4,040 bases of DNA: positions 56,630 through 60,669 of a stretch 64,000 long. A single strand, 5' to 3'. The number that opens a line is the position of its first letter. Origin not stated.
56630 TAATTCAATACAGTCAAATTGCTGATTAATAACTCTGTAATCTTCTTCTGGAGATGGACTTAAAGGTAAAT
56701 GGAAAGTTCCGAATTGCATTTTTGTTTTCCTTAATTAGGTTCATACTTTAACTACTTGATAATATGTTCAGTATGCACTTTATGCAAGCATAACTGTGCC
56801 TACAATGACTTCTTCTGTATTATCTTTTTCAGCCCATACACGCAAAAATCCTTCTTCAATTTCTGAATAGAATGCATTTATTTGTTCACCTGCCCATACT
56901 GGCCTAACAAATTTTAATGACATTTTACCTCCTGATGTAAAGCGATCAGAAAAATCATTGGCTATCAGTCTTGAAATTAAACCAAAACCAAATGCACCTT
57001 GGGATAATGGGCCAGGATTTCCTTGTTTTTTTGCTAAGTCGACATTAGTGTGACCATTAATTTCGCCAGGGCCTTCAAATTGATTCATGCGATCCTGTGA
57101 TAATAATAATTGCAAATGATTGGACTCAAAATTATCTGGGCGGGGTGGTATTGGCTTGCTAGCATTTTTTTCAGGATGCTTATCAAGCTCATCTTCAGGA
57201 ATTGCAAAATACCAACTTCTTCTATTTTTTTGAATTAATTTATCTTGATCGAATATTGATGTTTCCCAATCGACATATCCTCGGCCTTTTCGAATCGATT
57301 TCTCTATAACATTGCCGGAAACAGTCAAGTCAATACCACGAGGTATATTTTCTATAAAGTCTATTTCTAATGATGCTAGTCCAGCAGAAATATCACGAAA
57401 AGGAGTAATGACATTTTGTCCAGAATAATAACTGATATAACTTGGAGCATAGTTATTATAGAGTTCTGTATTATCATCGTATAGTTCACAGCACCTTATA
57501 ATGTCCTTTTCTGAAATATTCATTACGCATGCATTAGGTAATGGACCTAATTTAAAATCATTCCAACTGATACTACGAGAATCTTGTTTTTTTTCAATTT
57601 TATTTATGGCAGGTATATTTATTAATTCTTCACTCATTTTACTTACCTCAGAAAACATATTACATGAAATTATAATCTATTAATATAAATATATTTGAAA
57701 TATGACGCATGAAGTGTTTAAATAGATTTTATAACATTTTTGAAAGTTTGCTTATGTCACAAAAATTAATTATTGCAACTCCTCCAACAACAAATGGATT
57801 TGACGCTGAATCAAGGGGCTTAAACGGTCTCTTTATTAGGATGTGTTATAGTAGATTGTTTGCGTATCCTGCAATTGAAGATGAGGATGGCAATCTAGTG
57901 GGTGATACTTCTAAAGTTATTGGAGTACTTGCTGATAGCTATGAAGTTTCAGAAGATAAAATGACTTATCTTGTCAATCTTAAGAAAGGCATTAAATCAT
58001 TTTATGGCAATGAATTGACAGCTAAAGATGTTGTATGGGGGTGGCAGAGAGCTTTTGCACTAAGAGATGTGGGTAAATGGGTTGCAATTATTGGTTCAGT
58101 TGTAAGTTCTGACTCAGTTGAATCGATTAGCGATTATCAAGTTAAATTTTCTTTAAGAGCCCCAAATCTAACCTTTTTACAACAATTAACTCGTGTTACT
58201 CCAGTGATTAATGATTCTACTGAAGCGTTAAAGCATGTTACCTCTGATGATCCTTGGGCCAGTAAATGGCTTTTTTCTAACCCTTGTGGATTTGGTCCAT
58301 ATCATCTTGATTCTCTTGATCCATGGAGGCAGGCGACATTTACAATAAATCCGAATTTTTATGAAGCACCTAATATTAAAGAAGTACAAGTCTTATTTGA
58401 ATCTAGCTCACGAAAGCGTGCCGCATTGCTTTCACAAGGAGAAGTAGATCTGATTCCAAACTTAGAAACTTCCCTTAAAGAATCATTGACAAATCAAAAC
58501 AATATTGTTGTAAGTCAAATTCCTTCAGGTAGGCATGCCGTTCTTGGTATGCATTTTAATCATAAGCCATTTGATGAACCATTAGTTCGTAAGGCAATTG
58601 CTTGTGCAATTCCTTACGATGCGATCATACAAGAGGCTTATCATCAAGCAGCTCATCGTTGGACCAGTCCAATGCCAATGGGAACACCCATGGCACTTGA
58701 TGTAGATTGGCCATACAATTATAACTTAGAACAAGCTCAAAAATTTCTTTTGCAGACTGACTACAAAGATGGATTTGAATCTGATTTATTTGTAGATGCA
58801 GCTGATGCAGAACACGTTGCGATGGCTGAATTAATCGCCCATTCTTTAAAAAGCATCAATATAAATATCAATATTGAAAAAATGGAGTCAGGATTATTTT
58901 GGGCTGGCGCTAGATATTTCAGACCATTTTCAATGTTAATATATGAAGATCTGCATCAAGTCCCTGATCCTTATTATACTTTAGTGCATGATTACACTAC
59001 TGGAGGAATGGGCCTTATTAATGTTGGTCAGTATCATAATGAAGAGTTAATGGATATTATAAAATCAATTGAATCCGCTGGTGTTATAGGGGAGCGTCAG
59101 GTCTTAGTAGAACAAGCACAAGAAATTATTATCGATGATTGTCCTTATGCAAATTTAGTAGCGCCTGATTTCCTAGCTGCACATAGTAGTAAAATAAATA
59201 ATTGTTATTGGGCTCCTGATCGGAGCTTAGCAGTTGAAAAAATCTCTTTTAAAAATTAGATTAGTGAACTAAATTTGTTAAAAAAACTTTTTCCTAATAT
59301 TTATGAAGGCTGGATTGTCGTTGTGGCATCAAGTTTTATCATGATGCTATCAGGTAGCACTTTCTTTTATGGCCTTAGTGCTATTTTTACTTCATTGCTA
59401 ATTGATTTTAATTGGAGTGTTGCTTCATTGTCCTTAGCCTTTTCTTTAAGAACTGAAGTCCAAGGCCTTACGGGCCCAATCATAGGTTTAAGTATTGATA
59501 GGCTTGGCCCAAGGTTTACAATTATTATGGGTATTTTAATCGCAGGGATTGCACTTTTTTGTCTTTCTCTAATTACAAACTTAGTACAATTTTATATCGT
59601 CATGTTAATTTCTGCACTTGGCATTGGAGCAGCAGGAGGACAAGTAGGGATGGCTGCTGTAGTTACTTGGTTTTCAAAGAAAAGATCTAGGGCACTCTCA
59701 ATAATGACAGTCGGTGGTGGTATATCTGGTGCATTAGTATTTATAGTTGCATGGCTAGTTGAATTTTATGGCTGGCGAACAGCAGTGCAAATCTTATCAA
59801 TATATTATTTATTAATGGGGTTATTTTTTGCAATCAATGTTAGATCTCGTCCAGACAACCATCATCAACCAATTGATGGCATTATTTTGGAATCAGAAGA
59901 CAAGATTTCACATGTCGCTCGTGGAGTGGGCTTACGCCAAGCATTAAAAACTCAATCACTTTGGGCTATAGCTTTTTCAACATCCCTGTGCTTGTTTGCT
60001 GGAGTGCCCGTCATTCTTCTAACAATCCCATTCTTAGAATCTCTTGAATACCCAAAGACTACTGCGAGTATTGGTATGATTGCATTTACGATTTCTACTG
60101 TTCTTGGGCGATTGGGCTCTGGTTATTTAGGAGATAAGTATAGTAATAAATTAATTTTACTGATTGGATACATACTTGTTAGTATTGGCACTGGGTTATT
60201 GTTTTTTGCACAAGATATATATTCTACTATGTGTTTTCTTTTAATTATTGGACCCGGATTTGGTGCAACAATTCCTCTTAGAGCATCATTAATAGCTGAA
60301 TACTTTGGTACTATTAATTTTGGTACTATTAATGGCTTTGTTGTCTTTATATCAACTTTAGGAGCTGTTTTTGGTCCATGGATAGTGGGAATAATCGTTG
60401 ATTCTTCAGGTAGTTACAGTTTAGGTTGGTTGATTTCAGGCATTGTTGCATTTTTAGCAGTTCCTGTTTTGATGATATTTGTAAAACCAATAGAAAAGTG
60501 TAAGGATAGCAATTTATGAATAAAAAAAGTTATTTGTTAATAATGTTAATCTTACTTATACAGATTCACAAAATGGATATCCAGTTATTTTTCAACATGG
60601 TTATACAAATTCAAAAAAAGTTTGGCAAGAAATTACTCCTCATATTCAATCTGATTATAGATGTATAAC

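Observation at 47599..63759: A 16-gene divergent operon pair encodes an uncharacterised CoA-thioester / flavin-monooxygenase catabolic pathway with no regulator gene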

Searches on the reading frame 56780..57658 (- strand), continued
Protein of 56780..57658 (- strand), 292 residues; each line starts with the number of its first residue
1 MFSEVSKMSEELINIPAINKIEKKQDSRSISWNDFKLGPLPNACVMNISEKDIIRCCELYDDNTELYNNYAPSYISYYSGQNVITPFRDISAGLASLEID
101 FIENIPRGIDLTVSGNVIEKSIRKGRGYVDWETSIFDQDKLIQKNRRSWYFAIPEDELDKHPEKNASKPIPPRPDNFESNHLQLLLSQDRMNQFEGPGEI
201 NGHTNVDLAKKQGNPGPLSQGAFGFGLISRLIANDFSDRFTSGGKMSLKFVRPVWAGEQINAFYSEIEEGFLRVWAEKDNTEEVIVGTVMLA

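Call 76: predict_structure(alignment_id=A3)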
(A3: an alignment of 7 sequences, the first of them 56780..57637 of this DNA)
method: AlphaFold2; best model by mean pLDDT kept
length: 285 residues; sequences in the alignment: 7
mean_pLDDT: 68.7   pTM: 0.73
mean pLDDT of the five models: 68.7, 62.6, 62.5, 59.8, 50.2
residues with pLDDT >= 90: 18; 70-90: 136; 50-70: 81; < 50: 50
segments of 3 or more residues with pLDDT < 50: 1-16, 75-83, 187-199, 205-212
pLDDT, mean of each block of 10 residues (from residue 1): 29 47 70 62 67 64 58 46 64 80 75 88 85 85 83 85 79 65 50 38 48 59 79 82 73 83 89 83 90
secondary structure, 60 per line:
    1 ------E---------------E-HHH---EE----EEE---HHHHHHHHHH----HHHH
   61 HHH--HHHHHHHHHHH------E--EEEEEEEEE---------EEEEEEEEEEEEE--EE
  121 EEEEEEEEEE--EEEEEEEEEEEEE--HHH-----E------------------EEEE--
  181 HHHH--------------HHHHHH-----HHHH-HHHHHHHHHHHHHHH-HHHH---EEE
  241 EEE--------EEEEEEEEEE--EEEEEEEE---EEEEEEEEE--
elements in order: E37-39 H43-52 H57-63 H66-76 E86-94 E104-116 E119-130 E133-145 E175-178 H181-184 H199-204 H210-213 H215-229 H231-234 E238-243 E252-261 E264-271 E275-283

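Call 79: fold_search(model_id=the predicted structure, library=pdb)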
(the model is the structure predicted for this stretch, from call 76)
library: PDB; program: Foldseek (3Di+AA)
matches with E <= 10: 1689; with E <= 0.001: 172
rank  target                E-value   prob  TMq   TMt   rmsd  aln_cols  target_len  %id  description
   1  1s9c_F                1.6e-12  1.00  0.55  0.57   3.7       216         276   17  Crystal structure analysis of the 2-enoyl-CoA hydratase 2 domain of human peroxisomal multifunctional enzyme type 2 (released 2005-02-15)
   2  3oml                  2.7e-12  1.00  0.64  0.37   4.6       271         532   15  Structure of full-length peroxisomal multifunctional enzyme type 2 from Drosophila melanogaster (released 2011-03-09)
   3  1s9c_I                3.4e-12  1.00  0.56  0.56   3.9       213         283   18  Crystal structure analysis of the 2-enoyl-CoA hydratase 2 domain of human peroxisomal multifunctional enzyme type 2 (released 2005-02-15)
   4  1s9c_H                3.6e-12  1.00  0.64  0.72   5.2       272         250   18  Crystal structure analysis of the 2-enoyl-CoA hydratase 2 domain of human peroxisomal multifunctional enzyme type 2 (released 2005-02-15)
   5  1s9c_G                5.4e-12  1.00  0.54  0.54   4.4       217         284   16  Crystal structure analysis of the 2-enoyl-CoA hydratase 2 domain of human peroxisomal multifunctional enzyme type 2 (released 2005-02-15)
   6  1s9c_C                6.4e-12  1.00  0.54  0.56   3.8       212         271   16  Crystal structure analysis of the 2-enoyl-CoA hydratase 2 domain of human peroxisomal multifunctional enzyme type 2 (released 2005-02-15)
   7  1s9c_L                6.8e-12  1.00  0.52  0.57   4.4       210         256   16  Crystal structure analysis of the 2-enoyl-CoA hydratase 2 domain of human peroxisomal multifunctional enzyme type 2 (released 2005-02-15)
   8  1s9c_K                7.2e-12  1.00  0.64  0.71   4.4       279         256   17  Crystal structure analysis of the 2-enoyl-CoA hydratase 2 domain of human peroxisomal multifunctional enzyme type 2 (released 2005-02-15)
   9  1pn2_C                8.0e-12  1.00  0.58  0.61   6.4       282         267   12  Crystal structure analysis of the selenomethionine labelled 2-enoyl-CoA hydratase 2 domain of Candida tropicalis multi (released 2004-04-13)
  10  1pn2_B                9.5e-12  1.00  0.62  0.65   5.7       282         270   14  Crystal structure analysis of the selenomethionine labelled 2-enoyl-CoA hydratase 2 domain of Candida tropicalis multi (released 2004-04-13)
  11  7mku_A                1.3e-11  1.00  0.66  0.62   6.1       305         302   12  Crystal Structure of ENOYL COA-HYDRATASE2 from Arabidopsis thaliana (released 2022-05-11)
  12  4oob                  1.8e-11  1.00  0.60  0.69   5.4       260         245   15  Crystal structure of HtdX(Rv0241c) from Mycobacterium tuberculosis (released 2015-02-04)
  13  1s9c_J                1.8e-11  1.00  0.50  0.55   4.6       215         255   17  Crystal structure analysis of the 2-enoyl-CoA hydratase 2 domain of human peroxisomal multifunctional enzyme type 2 (released 2005-02-15)
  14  7mku_B                2.0e-11  1.00  0.58  0.55   5.3       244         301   13  Crystal Structure of ENOYL COA-HYDRATASE2 from Arabidopsis thaliana (released 2022-05-11)
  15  3khp_B                2.6e-11  1.00  0.55  0.54   3.9       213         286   16  Crystal structure of a possible dehydrogenase from Mycobacterium tuberculosis at 2.3A resolution (released 2009-12-01)
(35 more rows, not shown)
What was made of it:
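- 56780..57637 (-): Fused double hotdog (285 aa), hydratase-2 type. First gene of the minus operon. The AlphaFold model (pLDDT 69) matches MFE-2 hydratase 2, HtdX, Rv3389c, MeaC and PaIch (call 79).
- Double hotdog: its model matches hydratase-2 enzymes that take bulky or branched acyl-CoAs, and also mesaconyl- and itaconyl-CoA hydratases (call 79).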

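Call 85: find_encoding_contigs(protein=P0001, flank=3000, max_places=3)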
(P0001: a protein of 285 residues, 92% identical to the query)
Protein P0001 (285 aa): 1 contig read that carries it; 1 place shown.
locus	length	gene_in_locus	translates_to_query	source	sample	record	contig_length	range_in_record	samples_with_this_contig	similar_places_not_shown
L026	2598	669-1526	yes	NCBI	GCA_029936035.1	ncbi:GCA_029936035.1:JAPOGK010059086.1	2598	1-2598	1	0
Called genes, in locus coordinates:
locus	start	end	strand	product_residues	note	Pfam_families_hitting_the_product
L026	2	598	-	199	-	?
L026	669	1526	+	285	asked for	-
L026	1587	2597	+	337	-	?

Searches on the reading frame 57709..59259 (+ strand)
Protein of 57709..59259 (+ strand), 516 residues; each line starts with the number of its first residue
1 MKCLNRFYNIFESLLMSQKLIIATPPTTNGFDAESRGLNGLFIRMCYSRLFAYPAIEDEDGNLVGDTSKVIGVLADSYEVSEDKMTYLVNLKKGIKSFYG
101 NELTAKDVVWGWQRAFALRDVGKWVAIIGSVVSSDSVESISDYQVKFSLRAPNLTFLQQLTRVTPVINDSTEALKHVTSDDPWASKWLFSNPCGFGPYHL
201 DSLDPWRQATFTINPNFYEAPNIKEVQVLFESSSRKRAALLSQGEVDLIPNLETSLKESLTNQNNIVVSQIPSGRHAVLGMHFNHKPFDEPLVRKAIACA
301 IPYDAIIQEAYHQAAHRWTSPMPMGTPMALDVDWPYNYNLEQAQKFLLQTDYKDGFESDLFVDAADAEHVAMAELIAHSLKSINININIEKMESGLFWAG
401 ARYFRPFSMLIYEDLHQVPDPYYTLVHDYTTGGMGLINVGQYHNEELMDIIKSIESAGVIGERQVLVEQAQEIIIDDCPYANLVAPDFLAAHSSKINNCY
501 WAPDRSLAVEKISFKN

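Call 10: search_protein_families(library=pfam, proteins=[window:57709-59259:+], max_evalue=0.01)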
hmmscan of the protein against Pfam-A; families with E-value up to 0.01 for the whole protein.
window:57709-59259:+ (516 aa): 1 family
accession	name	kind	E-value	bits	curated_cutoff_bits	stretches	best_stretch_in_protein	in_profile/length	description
PF00496.27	SBP_bac_5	-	2.8e-63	214.7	32.4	1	69-433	1-365/368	Bacterial extracellular solute-binding proteins, family 5 Middle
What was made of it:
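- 57754..59259 (+): Signal-less SBP_bac_5 homologue (501 aa), predicted cytoplasmic. Pfam 2.8e-63 (call 10).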

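Call 72: search_solved_structures(query=window:57754-59259:+, max_evalue=1e-10)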
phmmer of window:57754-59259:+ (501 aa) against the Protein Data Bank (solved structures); distinct sequences matched with E-value up to 1e-10: 24.
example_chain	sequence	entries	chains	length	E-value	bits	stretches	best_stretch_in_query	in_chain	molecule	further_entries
6ofq_A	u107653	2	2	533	4.2e-28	101.4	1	52-483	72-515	Heme-binding protein A / AI-2 binding protein A | Heme-binding protein A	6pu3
1uqw_A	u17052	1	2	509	9.1e-24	87.1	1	53-495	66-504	PUTATIVE BINDING PROTEIN YLIB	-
5u4o_A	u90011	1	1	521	4.3e-23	84.8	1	68-496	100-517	ABC transporter substrate-binding protein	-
3m8u_A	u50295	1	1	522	4.2e-19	71.7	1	55-481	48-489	Heme-binding protein A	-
8upi_A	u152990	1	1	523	3.4e-17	65.4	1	55-379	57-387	Peptide ABC transporter substrate-binding protein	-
8z1z_F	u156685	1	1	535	2.1e-16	62.8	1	52-465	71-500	Dipeptide-binding protein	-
6hlx_A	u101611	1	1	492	2.4e-16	62.6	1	52-431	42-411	AgaA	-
8efz_A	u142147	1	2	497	4e-16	61.9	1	58-441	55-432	Extracellular solute-binding protein family 5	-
7kz8_A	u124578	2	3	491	4.8e-16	61.6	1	56-478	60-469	Peptide/nickel transport system substrate-binding protein AapF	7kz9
1dpp_A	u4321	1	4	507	6.6e-16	61.2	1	52-465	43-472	DIPEPTIDE BINDING PROTEIN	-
8z1y_F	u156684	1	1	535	7.9e-16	60.9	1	52-465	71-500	Dipeptide-binding protein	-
1dpe_A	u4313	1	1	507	1.5e-15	60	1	52-465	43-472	DIPEPTIDE-BINDING PROTEIN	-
5f1q_A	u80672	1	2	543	6.9e-14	54.5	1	52-464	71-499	Periplasmic dipeptide transport protein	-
1xoc_A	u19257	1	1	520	9.3e-14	54.1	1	58-492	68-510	Oligopeptide-binding protein appA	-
6tfq_A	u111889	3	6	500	1.1e-13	53.8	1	53-387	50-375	ABC transporter substrate-binding protein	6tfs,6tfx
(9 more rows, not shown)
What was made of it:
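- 57754..59259 (+): Nearest PDB hits are HbpA, YliB/GsiB and NikA (call 72).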

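Call 80: search_protein_families(library=ncbifam, proteins=[window:57754-59259:+], max_evalue=1e-10)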
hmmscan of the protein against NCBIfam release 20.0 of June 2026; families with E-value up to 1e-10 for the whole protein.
window:57754-59259:+ (501 aa): 8 families
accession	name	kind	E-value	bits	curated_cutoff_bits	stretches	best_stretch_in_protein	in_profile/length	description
NF011942.0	PRK15413.1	equivalog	9.3e-32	110.4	594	1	53-380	69-386/512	glutathione ABC transporter substrate-binding protein GsiB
NF045468.1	Opp5A_nikA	equivalog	6.6e-28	97.4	600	1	51-484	53-472/488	nickel ABC transporter substrate-binding protein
TIGR02294.1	nickel_nikA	equivalog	3.7e-22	78.5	393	1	52-397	45-398/501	nickel ABC transporter substrate-binding protein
NF045467.1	Opp4A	equivalog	1.1e-20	73.5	650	1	61-347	84-389/556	oligopeptide ABC transporter substrate-binding protein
NF043070.1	DppA_dipep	equivalog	1e-18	67.2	1005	1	52-465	71-500/535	dipeptide ABC transporter periplasmic-binding protein DppA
NF011689.0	PRK15109.1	equivalog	6.2e-18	64.8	560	1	52-379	76-418/547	ABC transporter substrate-binding protein SapA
NF047575.1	opine_bind_CntA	exception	2e-11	43.2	800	1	48-379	69-414/535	staphylopine-dependent metal ABC transporter substrate-binding lipoprotein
TIGR04028.1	SBP_KPN_01854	hypoth_equivalog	8.7e-11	41.1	468.5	0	56-341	45-335/509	TIGR04028 family ABC transporter substrate-binding protein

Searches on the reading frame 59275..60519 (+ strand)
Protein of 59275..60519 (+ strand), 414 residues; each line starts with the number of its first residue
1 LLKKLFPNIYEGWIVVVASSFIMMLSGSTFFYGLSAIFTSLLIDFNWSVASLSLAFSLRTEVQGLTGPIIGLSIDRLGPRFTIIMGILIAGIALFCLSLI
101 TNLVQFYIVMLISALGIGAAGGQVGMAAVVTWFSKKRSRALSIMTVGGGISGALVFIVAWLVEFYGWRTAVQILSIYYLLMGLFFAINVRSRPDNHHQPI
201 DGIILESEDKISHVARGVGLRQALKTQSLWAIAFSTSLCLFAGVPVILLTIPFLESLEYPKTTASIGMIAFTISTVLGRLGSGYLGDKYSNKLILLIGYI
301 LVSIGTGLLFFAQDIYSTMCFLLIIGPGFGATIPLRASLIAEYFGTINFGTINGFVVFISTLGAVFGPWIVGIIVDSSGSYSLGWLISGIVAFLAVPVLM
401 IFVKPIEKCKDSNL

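Call 10: search_protein_families(library=pfam, proteins=[window:59275-60519:+], max_evalue=0.01)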
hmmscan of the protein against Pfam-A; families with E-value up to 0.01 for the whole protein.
window:59275-60519:+ (414 aa): 3 families
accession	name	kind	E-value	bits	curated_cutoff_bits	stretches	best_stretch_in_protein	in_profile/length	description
PF07690.21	MFS_1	-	8.7e-41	140.4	33.4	2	22-278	3-259/347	Major Facilitator Superfamily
PF13347.12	MFS_2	-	7.4e-07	28.5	27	1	145-379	144-385/427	MFS/sugar transport protein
PF00083.30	Sugar_tr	-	7.9e-05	22.2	22.3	1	261-401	45-187/452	Sugar (and other) transporter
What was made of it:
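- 59275..60519 (+): MFS transporter (414 aa) of the monocarboxylate / oxalate-formate antiporter type. Pfam MFS_1 (call 10).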

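Call 80: search_protein_families(library=ncbifam, proteins=[window:59275-60519:+], max_evalue=1e-10)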
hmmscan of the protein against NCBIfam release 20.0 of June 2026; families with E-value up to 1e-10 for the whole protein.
window:59275-60519:+ (414 aa): 8 families
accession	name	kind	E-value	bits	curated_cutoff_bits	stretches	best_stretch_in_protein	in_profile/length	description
NF049980.1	SfMCT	equivalog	2.4e-42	145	320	1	13-390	2-377/378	L-lactate MFS transporter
NF038246.1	bile_salt_MFS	equivalog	4e-25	88.5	400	1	38-406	28-407/408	conjugated bile salt MFS transporter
TIGR00890.1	2A0111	subfamily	2.7e-22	79.2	374.85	1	13-395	3-374/377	oxalate/formate antiport family MFS transporter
TIGR00893.1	2A0114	subfamily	5.5e-19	68.4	395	1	41-403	20-399/399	D-galactonate transporter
TIGR00881.1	2A0104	subfamily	3.6e-18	65.7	407.75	1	46-236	26-225/379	phosphoglycerate transporter protein PgtP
TIGR04259.1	oxa_formateAnti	equivalog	9.7e-17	60.9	335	1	13-408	2-397/405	oxalate/formate MFS antiporter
TIGR00895.1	2A0115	subfamily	1.2e-16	60.6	418.55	0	227-403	14-192/398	aromatic acid/H+ symport family MFS transporter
NF033733.1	MFS_ArsK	equivalog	5.8e-12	45.1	400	1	26-400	15-382/388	arsenite efflux MFS transporter ArsK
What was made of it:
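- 59275..60519 (+): Best NCBIfam hit is the L-lactate MFS transporter SfMCT at 145 bits against a 320 cutoff, then the OFA family (call 80).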
